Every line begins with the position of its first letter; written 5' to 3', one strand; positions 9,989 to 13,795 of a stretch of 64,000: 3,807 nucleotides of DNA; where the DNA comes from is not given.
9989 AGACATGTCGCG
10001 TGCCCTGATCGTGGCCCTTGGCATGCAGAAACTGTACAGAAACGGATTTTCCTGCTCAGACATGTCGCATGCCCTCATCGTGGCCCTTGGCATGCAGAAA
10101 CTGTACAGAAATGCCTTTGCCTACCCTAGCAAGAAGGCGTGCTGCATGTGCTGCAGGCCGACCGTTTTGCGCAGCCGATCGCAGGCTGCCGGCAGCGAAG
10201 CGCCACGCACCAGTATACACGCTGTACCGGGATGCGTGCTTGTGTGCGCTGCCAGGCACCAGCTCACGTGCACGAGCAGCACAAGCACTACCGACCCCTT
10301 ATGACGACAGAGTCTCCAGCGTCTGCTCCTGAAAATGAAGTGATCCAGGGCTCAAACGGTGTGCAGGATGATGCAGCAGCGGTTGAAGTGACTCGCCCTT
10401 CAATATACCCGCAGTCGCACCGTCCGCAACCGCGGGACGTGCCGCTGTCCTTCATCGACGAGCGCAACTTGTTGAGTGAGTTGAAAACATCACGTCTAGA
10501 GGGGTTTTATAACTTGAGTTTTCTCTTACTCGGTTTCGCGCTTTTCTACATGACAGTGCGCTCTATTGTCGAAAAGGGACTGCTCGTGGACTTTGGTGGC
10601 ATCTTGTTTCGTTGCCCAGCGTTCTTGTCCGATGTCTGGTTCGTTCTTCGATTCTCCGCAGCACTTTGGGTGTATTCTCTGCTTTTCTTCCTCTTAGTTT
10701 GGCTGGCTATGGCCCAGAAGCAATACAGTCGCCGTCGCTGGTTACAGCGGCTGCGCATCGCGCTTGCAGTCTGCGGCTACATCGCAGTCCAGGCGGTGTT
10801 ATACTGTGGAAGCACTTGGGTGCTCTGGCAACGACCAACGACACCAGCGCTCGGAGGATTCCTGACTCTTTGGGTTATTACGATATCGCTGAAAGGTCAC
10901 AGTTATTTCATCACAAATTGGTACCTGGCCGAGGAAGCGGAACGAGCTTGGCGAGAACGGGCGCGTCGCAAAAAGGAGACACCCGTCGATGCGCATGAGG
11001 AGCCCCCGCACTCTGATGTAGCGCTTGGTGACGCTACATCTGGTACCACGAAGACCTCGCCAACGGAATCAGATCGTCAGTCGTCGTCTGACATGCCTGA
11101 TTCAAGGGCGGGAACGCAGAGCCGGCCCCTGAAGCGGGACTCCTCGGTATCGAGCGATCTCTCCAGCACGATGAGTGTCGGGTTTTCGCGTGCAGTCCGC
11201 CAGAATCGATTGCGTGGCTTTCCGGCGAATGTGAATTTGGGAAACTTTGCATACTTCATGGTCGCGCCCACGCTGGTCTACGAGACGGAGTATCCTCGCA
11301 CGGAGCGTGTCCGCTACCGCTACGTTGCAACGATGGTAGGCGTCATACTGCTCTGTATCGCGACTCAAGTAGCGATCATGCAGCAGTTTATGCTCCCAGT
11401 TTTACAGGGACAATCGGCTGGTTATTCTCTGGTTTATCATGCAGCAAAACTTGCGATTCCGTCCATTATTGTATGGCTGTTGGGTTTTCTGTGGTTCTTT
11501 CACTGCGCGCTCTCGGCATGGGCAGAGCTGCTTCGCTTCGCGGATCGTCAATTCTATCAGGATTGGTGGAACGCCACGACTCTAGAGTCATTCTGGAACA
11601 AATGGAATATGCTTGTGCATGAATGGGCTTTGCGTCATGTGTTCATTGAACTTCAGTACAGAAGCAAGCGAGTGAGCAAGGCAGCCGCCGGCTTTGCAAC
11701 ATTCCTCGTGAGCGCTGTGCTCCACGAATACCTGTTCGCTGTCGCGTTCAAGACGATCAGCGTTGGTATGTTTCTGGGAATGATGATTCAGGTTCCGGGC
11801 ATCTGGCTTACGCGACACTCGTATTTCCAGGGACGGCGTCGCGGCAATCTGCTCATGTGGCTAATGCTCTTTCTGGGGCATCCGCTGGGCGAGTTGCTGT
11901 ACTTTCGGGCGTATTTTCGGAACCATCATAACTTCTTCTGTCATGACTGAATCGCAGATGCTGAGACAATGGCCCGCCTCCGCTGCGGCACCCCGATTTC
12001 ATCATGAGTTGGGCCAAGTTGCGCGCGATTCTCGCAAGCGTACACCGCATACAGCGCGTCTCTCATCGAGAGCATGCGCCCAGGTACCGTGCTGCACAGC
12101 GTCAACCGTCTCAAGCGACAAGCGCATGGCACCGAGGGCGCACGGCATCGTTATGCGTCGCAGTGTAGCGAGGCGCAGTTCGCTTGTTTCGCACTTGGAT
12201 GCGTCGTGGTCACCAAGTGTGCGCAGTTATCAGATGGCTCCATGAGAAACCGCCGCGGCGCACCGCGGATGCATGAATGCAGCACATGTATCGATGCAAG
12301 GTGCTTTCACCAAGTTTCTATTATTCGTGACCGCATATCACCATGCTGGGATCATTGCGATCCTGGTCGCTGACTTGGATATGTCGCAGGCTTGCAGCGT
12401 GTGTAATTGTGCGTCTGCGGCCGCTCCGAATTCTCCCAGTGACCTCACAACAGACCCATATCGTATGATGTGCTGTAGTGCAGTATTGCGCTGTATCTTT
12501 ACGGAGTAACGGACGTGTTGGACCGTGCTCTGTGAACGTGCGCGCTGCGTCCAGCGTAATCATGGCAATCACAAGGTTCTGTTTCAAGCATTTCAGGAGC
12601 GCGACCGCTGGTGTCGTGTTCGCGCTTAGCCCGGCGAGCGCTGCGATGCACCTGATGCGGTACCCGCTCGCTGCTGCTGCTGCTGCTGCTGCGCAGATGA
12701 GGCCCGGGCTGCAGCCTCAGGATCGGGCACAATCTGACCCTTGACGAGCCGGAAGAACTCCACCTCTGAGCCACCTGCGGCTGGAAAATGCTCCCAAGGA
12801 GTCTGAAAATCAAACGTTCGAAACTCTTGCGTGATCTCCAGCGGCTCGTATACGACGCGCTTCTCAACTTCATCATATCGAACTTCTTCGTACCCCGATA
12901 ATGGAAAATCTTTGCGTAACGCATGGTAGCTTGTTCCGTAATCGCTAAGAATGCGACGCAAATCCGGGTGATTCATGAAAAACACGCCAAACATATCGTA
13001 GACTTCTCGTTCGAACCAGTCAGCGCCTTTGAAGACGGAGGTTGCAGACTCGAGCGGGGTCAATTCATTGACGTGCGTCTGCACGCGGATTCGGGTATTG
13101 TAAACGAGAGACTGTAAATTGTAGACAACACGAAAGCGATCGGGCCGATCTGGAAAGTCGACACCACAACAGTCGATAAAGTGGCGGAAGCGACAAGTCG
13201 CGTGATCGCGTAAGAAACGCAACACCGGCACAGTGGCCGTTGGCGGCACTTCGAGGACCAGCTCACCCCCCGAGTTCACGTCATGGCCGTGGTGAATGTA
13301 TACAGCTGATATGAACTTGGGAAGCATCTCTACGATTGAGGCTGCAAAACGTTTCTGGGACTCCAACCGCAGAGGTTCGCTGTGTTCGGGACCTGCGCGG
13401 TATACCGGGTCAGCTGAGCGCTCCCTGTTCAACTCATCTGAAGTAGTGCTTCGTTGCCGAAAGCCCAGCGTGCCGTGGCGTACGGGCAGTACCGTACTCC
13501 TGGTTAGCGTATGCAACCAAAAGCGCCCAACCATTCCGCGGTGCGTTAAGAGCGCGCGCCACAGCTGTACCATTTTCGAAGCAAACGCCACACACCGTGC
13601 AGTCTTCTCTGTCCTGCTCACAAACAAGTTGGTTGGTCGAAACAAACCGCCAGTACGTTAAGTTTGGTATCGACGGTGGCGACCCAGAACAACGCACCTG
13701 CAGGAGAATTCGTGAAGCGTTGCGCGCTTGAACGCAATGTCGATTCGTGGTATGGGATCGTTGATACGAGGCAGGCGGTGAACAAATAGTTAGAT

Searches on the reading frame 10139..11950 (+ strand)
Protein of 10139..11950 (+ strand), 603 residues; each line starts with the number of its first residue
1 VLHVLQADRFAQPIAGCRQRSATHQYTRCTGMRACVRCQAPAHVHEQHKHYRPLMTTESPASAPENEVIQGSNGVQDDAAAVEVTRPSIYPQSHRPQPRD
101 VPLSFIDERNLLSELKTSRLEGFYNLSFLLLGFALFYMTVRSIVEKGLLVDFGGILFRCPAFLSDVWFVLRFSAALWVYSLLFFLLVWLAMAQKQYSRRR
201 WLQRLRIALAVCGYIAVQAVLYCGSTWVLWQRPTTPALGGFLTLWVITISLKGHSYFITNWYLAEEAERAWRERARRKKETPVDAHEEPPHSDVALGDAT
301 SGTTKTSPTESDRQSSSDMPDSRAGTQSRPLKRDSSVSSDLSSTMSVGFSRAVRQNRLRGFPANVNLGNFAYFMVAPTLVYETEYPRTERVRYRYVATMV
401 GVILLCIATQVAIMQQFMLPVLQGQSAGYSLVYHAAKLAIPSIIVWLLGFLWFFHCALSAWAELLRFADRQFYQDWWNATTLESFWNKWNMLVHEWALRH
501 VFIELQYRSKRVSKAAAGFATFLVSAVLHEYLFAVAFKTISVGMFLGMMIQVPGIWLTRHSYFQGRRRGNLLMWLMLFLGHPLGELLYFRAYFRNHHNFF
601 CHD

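Call 39: search_protein_families(library=pfam, proteins=[window:10139-11950:+], max_evalue=0.00001)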
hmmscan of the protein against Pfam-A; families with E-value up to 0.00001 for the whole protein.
window:10139-11950:+ (603 aa): 1 family
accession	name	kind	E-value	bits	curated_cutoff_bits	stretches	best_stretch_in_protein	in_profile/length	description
PF03062.24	MBOAT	-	3.9e-26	92.6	27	1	352-583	69-330/337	MBOAT, membrane-bound O-acyltransferase family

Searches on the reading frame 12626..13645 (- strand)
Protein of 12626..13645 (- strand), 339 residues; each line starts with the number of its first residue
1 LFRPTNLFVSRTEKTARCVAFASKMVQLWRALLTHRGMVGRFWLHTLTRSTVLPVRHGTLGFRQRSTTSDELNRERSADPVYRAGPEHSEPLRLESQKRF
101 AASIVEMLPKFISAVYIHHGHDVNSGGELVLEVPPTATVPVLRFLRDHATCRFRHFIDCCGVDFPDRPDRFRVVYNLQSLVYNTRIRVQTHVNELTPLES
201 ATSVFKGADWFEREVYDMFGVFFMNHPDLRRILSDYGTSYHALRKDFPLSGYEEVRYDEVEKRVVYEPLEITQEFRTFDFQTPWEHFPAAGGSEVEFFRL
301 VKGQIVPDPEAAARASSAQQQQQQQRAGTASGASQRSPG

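Call 39: search_protein_families(library=pfam, proteins=[window:12626-13645:-], max_evalue=0.00001)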
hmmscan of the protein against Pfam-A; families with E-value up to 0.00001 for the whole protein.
window:12626-13645:- (339 aa): 1 family
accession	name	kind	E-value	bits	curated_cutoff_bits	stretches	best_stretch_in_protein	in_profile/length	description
PF00329.25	Complex1_30kDa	-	1.6e-41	142.2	22.5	1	132-253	2-124/124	Respiratory-chain NADH dehydrogenase, 30 Kd subunit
